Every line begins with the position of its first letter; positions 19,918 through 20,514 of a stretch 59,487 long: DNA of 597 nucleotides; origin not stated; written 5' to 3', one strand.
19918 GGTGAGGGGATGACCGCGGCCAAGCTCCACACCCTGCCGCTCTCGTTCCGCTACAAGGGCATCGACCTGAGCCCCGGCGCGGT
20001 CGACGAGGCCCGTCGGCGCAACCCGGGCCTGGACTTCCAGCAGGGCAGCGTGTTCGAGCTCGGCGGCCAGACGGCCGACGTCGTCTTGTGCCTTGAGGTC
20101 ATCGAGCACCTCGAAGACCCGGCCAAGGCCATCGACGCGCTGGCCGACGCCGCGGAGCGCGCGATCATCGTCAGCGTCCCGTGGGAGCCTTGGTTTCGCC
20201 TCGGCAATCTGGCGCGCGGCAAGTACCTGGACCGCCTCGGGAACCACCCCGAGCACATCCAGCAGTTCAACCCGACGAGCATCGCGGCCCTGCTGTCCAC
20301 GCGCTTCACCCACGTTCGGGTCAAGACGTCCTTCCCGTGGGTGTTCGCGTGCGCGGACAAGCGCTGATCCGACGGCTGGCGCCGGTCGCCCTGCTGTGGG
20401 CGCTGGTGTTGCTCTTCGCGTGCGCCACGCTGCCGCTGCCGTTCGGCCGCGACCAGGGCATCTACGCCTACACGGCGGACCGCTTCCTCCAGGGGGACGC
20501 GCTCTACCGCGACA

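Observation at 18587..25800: Compact polyprenyl-phosphate-sugar glycosylation module: MprF-like flippase domain, methyltransferase, two GT-C transferases, GtrB/ArnC-like GT2 and Ugd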

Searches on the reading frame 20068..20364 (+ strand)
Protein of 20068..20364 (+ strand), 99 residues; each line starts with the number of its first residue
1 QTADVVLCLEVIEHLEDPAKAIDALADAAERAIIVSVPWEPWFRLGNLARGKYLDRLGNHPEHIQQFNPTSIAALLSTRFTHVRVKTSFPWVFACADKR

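Call 104: search_solved_structures(query=A4, max_evalue=1, show_alignments=4)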
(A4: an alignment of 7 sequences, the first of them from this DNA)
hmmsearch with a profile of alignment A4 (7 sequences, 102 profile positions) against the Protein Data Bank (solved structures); distinct sequences matched with E-value up to 1: 15.
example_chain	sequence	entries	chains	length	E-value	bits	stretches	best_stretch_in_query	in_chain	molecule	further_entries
5dpm_A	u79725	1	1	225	0.0021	21.1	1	4-30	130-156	Ubiquinone biosynthesis O-methyltransferase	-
4kdr_A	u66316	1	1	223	0.0021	21.1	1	4-30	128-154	3-demethylubiquinone-9 3-methyltransferase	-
4kdc_A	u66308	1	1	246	0.0024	20.9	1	4-30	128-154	3-demethylubiquinone-9 3-methyltransferase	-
8hkr_A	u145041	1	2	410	0.0064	19.6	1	3-42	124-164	Protein lysine methyltransferase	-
3mgg_A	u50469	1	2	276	0.03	17.4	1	2-34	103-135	Methyltransferase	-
4qdj_A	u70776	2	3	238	0.045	16.8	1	4-38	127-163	Magnesium-protoporphyrin O-methyltransferase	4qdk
3cc8_A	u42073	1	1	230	0.15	15.2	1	2-37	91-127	Putative methyltransferase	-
3jwg_A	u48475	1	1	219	0.17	15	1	5-83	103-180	Methyltransferase type 12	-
4clc_E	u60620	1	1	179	0.33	14.1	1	7-64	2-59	UPF0303 PROTEIN YBR137W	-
8ys9_A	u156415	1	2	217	0.44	13.7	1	2-31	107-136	Phosphatidylethanolamine N-methyltransferase/phosphatidyl-N-methylethanolamine N-methyltra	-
4clc_C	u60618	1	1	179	0.66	13.1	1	7-64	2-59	UPF0303 PROTEIN YBR137W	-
4clc_A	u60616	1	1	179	0.67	13.1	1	7-64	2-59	UPF0303 PROTEIN YBR137W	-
3jwi_A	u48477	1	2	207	0.67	13.1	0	5-82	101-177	Methyltransferase type 12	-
8bvi_A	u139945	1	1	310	0.78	12.9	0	3-54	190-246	DREV methyltransferase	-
4clc_D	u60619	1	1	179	0.88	12.7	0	7-64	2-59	UPF0303 PROTEIN YBR137W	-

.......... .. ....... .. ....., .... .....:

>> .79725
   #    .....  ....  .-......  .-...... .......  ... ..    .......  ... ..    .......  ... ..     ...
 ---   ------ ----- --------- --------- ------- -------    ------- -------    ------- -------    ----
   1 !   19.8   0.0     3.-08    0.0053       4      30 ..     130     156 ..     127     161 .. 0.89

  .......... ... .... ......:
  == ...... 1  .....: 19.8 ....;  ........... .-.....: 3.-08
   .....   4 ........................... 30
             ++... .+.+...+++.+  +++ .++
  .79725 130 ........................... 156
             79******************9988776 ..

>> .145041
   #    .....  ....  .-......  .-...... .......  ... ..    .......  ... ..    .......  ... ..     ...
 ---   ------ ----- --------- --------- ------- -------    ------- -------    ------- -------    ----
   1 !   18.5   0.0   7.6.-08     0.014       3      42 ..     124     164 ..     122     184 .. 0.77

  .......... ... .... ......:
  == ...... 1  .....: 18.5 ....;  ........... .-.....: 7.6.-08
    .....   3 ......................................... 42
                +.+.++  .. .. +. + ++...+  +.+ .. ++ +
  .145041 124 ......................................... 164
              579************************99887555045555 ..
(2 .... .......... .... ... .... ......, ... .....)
